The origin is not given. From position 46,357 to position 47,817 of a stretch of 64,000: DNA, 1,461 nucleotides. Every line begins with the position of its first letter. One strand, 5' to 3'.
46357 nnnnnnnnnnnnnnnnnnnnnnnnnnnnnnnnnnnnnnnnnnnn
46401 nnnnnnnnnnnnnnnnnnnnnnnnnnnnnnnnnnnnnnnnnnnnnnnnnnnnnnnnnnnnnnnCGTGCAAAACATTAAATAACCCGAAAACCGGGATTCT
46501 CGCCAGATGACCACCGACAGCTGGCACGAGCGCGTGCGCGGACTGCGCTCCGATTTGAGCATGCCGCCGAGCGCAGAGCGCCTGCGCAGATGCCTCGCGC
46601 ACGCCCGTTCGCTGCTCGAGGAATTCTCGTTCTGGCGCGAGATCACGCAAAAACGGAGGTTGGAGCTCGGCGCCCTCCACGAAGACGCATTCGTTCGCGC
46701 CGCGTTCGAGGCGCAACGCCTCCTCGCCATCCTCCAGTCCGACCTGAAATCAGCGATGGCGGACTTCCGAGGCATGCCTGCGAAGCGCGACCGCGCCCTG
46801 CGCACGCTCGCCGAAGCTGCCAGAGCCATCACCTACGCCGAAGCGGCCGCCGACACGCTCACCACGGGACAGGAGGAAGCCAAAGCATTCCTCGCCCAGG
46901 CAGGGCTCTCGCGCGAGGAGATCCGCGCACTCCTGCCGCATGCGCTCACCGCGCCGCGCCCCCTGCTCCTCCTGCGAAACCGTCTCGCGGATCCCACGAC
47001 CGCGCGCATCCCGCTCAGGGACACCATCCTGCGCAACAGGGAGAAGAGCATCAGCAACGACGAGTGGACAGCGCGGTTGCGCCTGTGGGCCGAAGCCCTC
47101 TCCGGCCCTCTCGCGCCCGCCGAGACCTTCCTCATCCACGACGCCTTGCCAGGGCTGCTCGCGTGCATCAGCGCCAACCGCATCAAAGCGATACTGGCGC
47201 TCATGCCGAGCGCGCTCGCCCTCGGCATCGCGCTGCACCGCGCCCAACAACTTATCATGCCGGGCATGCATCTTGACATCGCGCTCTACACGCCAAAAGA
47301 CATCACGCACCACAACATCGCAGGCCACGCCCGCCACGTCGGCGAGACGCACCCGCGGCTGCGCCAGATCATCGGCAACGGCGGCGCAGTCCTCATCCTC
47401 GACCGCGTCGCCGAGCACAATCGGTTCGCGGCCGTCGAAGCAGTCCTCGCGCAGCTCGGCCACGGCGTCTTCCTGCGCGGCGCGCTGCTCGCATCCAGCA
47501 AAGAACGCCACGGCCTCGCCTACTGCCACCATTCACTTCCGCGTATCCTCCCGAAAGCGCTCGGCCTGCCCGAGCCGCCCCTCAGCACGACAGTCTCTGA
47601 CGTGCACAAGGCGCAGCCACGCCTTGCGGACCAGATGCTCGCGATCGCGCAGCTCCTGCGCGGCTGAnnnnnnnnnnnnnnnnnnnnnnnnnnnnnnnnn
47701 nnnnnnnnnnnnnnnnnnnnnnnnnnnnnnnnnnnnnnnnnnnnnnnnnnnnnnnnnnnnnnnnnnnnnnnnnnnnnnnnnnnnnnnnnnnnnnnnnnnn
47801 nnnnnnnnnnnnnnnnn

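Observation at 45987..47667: Two orphan proteins (158 aa and 386 aa), each with its own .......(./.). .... box, between the translation gene cluster and the surface-protein island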

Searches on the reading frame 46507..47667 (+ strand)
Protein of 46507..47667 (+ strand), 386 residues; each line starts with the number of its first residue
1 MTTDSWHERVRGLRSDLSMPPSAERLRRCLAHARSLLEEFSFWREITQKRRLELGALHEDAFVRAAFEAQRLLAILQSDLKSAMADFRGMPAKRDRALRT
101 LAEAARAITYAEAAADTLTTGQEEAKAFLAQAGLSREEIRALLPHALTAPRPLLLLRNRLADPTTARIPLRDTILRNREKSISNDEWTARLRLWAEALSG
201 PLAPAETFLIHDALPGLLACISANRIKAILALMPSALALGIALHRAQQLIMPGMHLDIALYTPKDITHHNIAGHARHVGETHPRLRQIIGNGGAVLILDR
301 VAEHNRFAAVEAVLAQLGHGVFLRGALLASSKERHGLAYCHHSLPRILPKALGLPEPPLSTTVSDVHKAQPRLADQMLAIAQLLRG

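Call 4: search_protein_families(library=pfam, proteins=[window:46507-47667:+], max_evalue=1)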
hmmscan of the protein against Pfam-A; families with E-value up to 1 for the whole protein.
window:46507-47667:+ (386 aa): 2 families
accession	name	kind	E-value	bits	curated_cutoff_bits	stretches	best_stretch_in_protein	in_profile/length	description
PF21093.3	Nup188_N-subdom_III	-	0.15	11.4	24.3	1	15-63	166-214/413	Nucleoporin Nup188, N-terminal subdomain III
PF15354.11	KAAG1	-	0.33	12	27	1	277-319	17-61/84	Kidney-associated antigen 1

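Call 6: search_solved_structures(query=window:46507-47667:+, max_evalue=10)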
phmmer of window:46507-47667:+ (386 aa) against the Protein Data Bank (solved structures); distinct sequences matched with E-value up to 10: 3.
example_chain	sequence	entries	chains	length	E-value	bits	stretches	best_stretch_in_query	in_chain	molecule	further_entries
4hzc_A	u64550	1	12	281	0.62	12.4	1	270-326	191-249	CysE, serine acetyltransferase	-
4hzd_A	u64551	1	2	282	0.62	12.4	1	270-326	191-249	CysE, serine acetyltransferase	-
3mc4_A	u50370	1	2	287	0.64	12.4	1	270-326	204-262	WW/Rsp5/WWP domain:Bacterial transferase hexapeptide repeat:Serine O-acetyltransferase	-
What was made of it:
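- No PDB sequence match beyond E=0.6 (call 6).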

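Call 8: find_homologous_proteins(query=window:46507-47667:+)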
Query window:46507-47667:+ (386 aa): 1 proteins with E <= 0.001 among 8000 candidates.
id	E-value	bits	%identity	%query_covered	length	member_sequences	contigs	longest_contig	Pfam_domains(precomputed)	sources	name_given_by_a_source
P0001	3.7e-245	831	100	100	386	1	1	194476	-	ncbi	-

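Call 9: search_protein_families(library=ncbifam, proteins=[window:46507-47667:+], max_evalue=1)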
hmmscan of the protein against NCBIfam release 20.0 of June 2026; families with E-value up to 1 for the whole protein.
window:46507-47667:+ (386 aa): 0 families

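Call 10: search_protein_families(library=padloc, proteins=[window:46507-47667:+], max_evalue=1)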
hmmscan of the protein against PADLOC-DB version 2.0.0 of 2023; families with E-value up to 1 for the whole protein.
window:46507-47667:+ (386 aa): 0 families

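Call 13: find_encoding_contigs(protein=P0001, flank=10000, max_places=4)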
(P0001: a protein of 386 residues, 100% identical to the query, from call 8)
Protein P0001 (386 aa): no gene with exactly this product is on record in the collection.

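Call 19: predict_structure(protein=window:46507-47667:+)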
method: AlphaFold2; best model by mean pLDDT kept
length: 386 residues; sequences in the alignment: 1
mean_pLDDT: 45.0   pTM: 0.34
mean pLDDT of the five models: 45.0, 44.0, 42.9, 42.0, 39.8
residues with pLDDT >= 90: 0; 70-90: 56; 50-70: 97; < 50: 233
segments of 3 or more residues with pLDDT < 50: 51-55, 144-345, 347-357, 377-386
pLDDT, mean of each block of 10 residues (from residue 1): 67 77 76 75 60 49 65 73 66 73 69 62 59 58 45 28 28 29 36 33 26 28 27 28 28 22 23 29 28 22 28 31 32 35 46 48 55 51 37
secondary structure, 60 per line:
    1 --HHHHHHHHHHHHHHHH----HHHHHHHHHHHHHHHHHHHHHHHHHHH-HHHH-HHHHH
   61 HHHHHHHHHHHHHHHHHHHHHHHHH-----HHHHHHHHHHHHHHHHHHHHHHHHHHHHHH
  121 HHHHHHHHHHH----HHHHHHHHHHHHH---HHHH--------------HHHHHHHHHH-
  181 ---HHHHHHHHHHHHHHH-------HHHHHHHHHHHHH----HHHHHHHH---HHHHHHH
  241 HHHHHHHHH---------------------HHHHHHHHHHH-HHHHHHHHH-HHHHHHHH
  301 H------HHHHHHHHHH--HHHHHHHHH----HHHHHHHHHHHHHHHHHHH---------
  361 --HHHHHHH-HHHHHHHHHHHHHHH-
elements in order: H3-18 H23-49 H51-54 H56-85 H91-131 H136-148 H152-155 H170-179 H184-198 H206-218 H223-230 H234-249 H271-281 H283-291 H293-301 H308-317 H320-328 H333-351 H363-369 H371-385
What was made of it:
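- On HD-domain phosphohydrolases (PF01966), for the 386-aa protein: An HD doublet exists at residues 211-212, but the structure model there has pLDDT below 35 (call 19), so the geometry cannot be judged.
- AlphaFold2 pLDDT is 45 (call 19).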

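Call 28: search_protein_representatives(protein=window:46507-47667:+)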
Query: 386 residues. Proteins with E-value up to 0.001 (for the whole library): 1; up to 1e-10: 1; up to 1e-30: 1. The best 1 are listed.
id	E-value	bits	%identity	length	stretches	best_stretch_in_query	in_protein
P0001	1.2e-245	830.6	100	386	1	1-386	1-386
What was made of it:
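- On Conserved two-gene module: The 386-aa family has one member only (calls 8, 28).
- The 386-aa protein has no homolog, so co-occurrence cannot be shown (calls 8, 28). It is a singleton in all databases (calls 8, 28).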

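Call 40: list_cluster_members(proteins=[P0001, P0002])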
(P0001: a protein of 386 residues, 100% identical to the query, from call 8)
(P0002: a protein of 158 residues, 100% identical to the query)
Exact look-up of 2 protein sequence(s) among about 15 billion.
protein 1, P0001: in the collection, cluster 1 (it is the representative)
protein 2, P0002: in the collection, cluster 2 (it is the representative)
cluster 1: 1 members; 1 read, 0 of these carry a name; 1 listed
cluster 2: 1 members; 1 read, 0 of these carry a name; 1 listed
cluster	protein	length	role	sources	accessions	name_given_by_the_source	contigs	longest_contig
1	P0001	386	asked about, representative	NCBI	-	-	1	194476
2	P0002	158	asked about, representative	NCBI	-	-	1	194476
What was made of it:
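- Tried and rejected: find_encoding_contigs and list_cluster_members gave no contig or organism name for the source (calls 13, 40).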

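Call 46: search_protein_families(library=phrogs, proteins=[window:46507-47667:+], max_evalue=1)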
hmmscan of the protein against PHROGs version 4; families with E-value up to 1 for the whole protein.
window:46507-47667:+ (386 aa): 1 family
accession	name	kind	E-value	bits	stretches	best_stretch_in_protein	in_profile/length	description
phrog_5860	-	unknown function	0.067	13.9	1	101-140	11-53/69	-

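Call 68: fold_search(model_id=the predicted structure, library=pdb)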
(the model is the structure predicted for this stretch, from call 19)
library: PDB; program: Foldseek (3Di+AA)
matches with E <= 10: 281; with E <= 0.001: 0
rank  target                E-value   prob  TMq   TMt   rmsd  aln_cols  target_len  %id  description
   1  2l6f_MODEL_1_A        3.4e-01  0.60  0.21  0.38  18.2       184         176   18  NMR Solution structure of FAT domain of FAK complexed with LD2 and LD4 motifs of PAXILLIN (released 2012-05-30)
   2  3s9o_C                4.1e-01  0.94  0.23  0.50   4.8       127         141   17  The Focal Adhesion Targeting (FAT) domain of the Focal Adhesion Kinase showing N-terminal interactions in cis (released 2012-06-06)
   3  3gm2                  4.3e-01  0.99  0.23  0.62   4.3       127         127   12  Crystal Structure of the Focal Adhesion Targeting (FAT) Domain of Pyk2 (released 2009-05-05)
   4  4xev_D                5.0e-01  0.92  0.23  0.51  10.8       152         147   16  Fusion of Pyk2-FAT domain with Leupaxin LD1 motif, complexed with Leupaxin LD4 peptide (released 2015-12-30)
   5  5f28_G                6.4e-01  0.99  0.25  0.63   3.7       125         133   16  Crystal structure of FAT domain of Focal Adhesion Kinase (FAK) bound to the transcription factor MEF2C (released 2016-07-13)
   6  6twn_B                6.4e-01  0.94  0.25  0.31  16.9       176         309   16  Crystal structure of Talin1 R7R8 in complex with CDK1 (206-223) (released 2021-05-12)
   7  6y07_MODEL_1_A        6.4e-01  0.87  0.21  0.43   5.5       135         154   16  Designing a Granulopoietic Protein by Topological Rescaffolding 1: Sohair (released 2020-03-18)
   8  3s9o_A                7.1e-01  0.77  0.22  0.47   5.6       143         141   18  The Focal Adhesion Targeting (FAT) domain of the Focal Adhesion Kinase showing N-terminal interactions in cis (released 2012-06-06)
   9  1k05_A                7.8e-01  0.97  0.24  0.60   4.1       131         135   15  Crystal structure of the Focal Adhesion Targeting Domain of Focal Adhesion Kinase (released 2002-01-30)
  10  1ow6_B                8.2e-01  0.98  0.25  0.62   3.7       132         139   15  Paxillin LD4 motif bound to the Focal Adhesion Targeting (FAT) domain of the Focal Adhesion Kinase (released 2003-10-21)
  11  1ow8_B                8.2e-01  0.98  0.25  0.59   4.1       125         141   15  Paxillin LD2 motif bound to the Focal Adhesion Targeting (FAT) domain of the Focal Adhesion Kinase (released 2003-10-21)
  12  3gm1_A                8.2e-01  0.96  0.24  0.56   3.7       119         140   13  Crystal Structure of the Focal Adhesion Targeting (FAT) Domain of Pyk2 in Complex with Paxillin LD4 Motif-Derived Pept (released 2009-05-05)
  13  1ktm_MODEL_1_A        8.6e-01  0.80  0.21  0.46   5.1       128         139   19  SOLUTION STRUCTURE OF FAT DOMAIN OF FOCAL ADHESION KINASE (released 2003-01-16)
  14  1k40                  9.5e-01  0.77  0.21  0.50   4.6       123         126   17  crystal structure of the FAT domain of focal adhesion kinase (released 2002-02-06)
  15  3u3f_C                1.0e+00  0.93  0.23  0.59   4.4       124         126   14  Structural basis for the interaction of Pyk2 PAT domain with paxillin LD motifs (released 2012-10-24)
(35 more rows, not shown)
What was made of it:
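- Tried and rejected: I treat these as uninformative (calls 19, 68).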

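Call 70: search_dna_similar(query=window:46507-47667:+, collection=plasmids, mode=protein, max_evalue=0.01)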
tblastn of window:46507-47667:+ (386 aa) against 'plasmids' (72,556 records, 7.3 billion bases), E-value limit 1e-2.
No match.

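Call 71: search_dna_similar(query=window:46507-47667:+, collection=phages, mode=protein, max_evalue=0.01)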
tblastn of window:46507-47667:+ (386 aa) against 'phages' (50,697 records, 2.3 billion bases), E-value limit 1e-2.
No match.
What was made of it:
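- Singleton status of the 386-aa protein: calls 8, 28, 40, 70, 71.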

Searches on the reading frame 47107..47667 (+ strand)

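Call 79: search_protein_families(library=pfam, proteins=[window:47107-47667:+], max_evalue=10)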
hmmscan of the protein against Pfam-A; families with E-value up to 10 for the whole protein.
window:47107-47667:+ (186 aa): 1 family
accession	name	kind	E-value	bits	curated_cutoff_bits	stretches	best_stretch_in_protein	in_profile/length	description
PF15354.11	KAAG1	-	0.14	13.2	27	1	77-120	17-62/84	Kidney-associated antigen 1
